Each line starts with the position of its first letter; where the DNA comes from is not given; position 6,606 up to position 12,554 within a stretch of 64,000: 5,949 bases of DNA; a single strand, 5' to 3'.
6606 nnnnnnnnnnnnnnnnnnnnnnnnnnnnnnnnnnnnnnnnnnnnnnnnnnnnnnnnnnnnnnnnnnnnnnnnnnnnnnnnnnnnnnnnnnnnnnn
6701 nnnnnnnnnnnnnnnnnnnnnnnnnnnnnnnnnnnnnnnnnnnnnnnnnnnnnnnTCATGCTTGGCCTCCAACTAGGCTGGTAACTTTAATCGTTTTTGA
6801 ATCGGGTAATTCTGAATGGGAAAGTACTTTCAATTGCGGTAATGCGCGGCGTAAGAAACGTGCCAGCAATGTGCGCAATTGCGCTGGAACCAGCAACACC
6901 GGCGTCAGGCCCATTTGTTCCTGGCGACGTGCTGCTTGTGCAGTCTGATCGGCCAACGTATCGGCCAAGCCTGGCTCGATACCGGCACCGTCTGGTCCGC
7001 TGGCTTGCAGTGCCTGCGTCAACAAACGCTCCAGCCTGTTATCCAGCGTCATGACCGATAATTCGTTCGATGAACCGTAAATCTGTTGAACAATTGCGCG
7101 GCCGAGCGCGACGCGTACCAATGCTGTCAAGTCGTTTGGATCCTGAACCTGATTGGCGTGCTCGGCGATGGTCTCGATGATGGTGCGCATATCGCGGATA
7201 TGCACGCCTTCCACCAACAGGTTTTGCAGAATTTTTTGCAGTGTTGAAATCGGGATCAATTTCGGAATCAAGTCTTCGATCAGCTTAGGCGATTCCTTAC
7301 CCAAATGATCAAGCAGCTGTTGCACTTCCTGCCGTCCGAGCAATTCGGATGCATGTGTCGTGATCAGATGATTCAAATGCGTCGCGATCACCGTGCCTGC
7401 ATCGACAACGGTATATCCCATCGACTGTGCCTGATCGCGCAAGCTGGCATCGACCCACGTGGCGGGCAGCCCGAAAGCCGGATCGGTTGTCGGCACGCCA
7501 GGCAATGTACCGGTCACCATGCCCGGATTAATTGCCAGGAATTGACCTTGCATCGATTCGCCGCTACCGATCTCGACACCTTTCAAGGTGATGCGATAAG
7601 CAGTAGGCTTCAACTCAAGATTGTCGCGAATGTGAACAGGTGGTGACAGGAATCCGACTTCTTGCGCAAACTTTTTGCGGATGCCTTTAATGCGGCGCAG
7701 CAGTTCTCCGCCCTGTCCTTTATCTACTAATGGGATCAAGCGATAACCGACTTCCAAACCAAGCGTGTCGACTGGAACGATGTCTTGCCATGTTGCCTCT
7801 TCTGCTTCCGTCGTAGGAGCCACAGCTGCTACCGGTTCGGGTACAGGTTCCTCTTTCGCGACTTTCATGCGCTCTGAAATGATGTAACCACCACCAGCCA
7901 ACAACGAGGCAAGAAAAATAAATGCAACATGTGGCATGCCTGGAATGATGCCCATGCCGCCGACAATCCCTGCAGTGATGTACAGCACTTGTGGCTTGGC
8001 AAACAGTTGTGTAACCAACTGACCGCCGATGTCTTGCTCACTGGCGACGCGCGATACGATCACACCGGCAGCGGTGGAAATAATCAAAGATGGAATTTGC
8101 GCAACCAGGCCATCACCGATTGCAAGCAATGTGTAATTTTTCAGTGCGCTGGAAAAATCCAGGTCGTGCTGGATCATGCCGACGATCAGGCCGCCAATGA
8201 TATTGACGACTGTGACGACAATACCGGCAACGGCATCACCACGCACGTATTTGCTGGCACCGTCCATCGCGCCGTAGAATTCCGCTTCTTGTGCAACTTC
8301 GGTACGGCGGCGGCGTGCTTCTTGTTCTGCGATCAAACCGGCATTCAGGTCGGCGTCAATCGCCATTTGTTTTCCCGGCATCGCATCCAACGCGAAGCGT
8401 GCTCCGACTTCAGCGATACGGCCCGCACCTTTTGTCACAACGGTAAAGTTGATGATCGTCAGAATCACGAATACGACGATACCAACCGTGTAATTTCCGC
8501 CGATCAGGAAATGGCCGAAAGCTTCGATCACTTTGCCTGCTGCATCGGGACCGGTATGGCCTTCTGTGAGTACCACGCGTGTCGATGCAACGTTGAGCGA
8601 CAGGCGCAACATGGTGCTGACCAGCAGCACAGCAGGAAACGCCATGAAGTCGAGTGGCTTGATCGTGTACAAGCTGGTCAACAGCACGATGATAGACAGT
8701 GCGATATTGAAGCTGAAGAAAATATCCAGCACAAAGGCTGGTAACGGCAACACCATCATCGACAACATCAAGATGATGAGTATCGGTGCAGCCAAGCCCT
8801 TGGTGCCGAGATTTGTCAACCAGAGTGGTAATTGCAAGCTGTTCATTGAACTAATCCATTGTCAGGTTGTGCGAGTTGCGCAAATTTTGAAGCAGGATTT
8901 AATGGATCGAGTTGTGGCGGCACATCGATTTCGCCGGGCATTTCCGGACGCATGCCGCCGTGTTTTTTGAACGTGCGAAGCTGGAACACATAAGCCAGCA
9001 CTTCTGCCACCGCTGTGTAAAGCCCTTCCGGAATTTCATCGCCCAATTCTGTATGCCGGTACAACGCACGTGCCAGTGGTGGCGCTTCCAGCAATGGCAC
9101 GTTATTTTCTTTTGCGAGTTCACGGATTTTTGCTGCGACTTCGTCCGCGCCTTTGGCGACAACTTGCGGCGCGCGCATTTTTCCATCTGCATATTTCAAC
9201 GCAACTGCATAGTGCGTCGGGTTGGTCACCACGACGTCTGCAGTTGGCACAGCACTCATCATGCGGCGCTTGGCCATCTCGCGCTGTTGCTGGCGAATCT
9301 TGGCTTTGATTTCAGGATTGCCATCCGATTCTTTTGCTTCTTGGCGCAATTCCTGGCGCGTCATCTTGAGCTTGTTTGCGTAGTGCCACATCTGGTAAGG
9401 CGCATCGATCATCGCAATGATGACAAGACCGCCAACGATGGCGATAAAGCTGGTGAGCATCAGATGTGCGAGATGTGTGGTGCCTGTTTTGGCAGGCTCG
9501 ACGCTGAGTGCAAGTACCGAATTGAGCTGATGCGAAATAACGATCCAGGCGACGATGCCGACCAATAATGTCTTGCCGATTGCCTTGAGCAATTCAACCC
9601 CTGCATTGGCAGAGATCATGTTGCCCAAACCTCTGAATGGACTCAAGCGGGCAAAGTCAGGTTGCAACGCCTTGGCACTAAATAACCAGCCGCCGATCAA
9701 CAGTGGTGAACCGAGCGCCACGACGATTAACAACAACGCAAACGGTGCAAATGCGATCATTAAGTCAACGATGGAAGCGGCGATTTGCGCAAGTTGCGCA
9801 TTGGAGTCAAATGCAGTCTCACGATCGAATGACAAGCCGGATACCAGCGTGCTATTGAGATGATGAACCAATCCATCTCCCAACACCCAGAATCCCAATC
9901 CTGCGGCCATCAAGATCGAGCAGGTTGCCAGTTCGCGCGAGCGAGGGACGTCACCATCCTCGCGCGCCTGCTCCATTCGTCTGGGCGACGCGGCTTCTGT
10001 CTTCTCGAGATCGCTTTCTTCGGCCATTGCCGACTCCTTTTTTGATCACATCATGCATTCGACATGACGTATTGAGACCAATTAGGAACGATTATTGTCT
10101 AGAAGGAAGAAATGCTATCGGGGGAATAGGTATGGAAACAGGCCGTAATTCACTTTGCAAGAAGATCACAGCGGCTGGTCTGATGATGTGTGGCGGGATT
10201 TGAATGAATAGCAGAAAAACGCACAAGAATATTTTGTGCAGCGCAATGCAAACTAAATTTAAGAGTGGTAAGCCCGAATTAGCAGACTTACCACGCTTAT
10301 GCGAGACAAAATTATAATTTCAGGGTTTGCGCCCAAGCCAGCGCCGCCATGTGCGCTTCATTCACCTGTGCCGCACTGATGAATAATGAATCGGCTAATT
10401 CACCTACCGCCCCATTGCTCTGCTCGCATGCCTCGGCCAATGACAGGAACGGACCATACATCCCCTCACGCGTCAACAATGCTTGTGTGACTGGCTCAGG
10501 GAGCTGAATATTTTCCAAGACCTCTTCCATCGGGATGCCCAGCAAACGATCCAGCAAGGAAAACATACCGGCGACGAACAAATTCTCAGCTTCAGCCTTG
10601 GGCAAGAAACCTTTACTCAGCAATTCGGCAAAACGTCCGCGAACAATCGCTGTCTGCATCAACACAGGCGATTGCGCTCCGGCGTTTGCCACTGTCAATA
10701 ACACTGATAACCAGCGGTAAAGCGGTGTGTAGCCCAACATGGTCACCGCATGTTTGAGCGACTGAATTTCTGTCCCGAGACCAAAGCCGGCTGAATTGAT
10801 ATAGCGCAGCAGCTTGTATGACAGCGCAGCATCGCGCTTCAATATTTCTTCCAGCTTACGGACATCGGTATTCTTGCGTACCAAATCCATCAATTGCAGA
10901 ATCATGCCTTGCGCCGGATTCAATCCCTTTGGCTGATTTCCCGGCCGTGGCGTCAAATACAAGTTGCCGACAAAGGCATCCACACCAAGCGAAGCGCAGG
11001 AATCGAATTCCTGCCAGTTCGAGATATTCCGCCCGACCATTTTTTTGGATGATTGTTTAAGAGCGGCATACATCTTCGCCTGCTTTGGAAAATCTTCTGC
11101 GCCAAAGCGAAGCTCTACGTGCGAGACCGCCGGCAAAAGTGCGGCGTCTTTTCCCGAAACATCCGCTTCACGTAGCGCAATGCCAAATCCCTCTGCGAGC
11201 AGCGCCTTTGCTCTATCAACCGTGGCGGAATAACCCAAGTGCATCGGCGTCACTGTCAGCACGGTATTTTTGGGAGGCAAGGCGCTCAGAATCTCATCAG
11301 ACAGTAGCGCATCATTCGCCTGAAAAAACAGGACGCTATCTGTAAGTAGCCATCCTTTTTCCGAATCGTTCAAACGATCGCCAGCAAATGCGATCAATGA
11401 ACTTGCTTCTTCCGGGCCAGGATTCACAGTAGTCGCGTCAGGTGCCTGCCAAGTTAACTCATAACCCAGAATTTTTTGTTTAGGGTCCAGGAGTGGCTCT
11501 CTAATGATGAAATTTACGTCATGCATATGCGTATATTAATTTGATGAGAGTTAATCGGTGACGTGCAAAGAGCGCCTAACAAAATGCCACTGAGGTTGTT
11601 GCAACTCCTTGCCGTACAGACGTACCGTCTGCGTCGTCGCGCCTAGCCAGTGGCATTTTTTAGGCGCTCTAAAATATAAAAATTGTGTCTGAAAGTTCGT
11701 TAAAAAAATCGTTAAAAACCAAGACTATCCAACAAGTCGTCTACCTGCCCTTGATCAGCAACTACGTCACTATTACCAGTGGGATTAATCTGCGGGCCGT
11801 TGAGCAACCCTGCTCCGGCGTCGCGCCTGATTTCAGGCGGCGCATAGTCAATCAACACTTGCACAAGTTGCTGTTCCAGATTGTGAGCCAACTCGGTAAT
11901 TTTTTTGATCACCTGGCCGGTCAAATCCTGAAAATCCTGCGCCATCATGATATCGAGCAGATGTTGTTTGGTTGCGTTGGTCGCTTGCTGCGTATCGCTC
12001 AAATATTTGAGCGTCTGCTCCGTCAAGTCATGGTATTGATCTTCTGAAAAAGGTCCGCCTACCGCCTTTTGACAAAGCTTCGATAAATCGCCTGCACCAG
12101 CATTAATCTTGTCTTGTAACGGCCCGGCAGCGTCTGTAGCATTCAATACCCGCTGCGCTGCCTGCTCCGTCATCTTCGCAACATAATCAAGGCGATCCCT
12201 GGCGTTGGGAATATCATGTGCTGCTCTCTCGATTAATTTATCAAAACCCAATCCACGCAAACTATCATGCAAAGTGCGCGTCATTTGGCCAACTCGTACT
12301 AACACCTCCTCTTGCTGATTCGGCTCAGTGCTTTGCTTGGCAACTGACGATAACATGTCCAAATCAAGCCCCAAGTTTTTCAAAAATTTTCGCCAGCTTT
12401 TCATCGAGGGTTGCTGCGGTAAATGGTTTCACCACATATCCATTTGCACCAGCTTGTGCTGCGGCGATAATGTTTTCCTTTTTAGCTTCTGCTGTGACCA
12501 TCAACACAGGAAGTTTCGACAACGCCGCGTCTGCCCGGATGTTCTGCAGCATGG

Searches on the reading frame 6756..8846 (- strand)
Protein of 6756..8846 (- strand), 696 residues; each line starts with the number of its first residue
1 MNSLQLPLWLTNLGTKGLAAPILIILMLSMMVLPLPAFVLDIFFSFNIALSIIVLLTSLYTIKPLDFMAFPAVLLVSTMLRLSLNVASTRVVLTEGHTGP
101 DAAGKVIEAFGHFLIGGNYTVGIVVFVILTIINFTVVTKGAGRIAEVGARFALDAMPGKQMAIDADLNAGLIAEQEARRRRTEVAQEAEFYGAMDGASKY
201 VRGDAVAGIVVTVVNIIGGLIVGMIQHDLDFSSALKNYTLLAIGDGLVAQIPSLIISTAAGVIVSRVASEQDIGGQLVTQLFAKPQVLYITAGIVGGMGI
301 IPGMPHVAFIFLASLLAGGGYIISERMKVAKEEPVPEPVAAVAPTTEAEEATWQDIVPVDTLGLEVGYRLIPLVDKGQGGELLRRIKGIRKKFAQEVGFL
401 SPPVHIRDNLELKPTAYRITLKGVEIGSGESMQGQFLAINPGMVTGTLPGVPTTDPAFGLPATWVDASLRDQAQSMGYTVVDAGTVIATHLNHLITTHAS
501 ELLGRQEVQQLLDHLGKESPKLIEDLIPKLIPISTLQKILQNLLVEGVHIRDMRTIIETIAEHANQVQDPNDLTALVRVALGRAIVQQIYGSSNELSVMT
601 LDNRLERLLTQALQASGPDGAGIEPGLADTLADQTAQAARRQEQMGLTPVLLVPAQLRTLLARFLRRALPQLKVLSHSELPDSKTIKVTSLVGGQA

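Call 58: search_protein_families(library=pfam, proteins=[window:6756-8846:-], max_evalue=1e-8)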
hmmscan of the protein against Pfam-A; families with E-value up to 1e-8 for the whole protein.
window:6756-8846:- (696 aa): 1 family
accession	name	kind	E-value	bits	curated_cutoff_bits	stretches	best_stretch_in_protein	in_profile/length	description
PF00771.25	FHIPEP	-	1.1e-273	910.1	29.1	1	28-683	2-655/657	FHIPEP family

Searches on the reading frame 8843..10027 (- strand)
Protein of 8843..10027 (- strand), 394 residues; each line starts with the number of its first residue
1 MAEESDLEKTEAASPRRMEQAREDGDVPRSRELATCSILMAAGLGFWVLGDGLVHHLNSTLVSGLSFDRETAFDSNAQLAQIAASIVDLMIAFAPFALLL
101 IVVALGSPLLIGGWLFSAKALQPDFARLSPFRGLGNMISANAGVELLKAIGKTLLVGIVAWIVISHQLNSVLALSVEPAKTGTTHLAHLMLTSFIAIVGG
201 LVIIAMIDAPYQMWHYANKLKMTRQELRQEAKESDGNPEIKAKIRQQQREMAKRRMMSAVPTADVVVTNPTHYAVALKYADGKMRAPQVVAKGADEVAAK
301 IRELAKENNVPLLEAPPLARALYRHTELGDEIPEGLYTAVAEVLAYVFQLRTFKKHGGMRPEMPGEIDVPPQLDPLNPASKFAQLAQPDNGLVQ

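Call 58: search_protein_families(library=pfam, proteins=[window:8843-10027:-], max_evalue=1e-8)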
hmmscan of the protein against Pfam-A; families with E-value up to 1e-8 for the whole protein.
window:8843-10027:- (394 aa): 1 family
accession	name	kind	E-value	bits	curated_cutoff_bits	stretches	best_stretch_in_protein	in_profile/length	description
PF01312.24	Bac_export_2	-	2.1e-127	425.4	24.4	1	8-347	2-335/335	FlhB HrpN YscU SpaS Family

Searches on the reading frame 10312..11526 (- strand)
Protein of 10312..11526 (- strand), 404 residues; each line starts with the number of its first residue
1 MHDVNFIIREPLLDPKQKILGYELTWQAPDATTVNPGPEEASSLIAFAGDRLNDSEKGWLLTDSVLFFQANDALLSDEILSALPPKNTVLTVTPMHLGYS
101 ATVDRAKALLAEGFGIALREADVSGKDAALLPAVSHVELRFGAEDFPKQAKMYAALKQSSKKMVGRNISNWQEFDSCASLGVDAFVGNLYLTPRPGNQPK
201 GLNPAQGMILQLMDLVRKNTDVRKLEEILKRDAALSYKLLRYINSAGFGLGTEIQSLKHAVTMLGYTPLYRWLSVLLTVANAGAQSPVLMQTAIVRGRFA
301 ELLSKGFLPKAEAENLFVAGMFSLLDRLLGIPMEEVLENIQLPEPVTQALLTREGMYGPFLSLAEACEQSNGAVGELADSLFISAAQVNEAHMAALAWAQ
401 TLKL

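Call 58: search_protein_families(library=pfam, proteins=[window:10312-11526:-], max_evalue=1e-8)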
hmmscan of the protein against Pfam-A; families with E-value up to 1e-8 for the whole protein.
window:10312-11526:- (404 aa): 1 family
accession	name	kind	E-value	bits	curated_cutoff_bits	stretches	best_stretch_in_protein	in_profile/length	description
PF08668.18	HDOD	-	1.4e-12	48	22.9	1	208-323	7-128/196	HDOD domain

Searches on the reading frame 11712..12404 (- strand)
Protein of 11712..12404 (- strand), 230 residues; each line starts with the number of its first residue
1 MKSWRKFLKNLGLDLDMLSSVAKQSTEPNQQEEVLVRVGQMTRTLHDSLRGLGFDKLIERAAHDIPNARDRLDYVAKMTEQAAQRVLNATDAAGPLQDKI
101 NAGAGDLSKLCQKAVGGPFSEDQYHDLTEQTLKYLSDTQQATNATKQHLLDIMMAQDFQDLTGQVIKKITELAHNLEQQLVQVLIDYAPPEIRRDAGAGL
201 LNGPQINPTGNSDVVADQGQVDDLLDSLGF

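Call 58: search_protein_families(library=pfam, proteins=[window:11712-12404:-], max_evalue=1e-8)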
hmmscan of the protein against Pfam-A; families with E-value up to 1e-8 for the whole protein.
window:11712-12404:- (230 aa): 1 family
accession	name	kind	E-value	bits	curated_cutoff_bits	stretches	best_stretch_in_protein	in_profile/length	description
PF04344.18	CheZ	-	8.3e-73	245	30.7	1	33-230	2-203/203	Chemotaxis phosphatase, CheZ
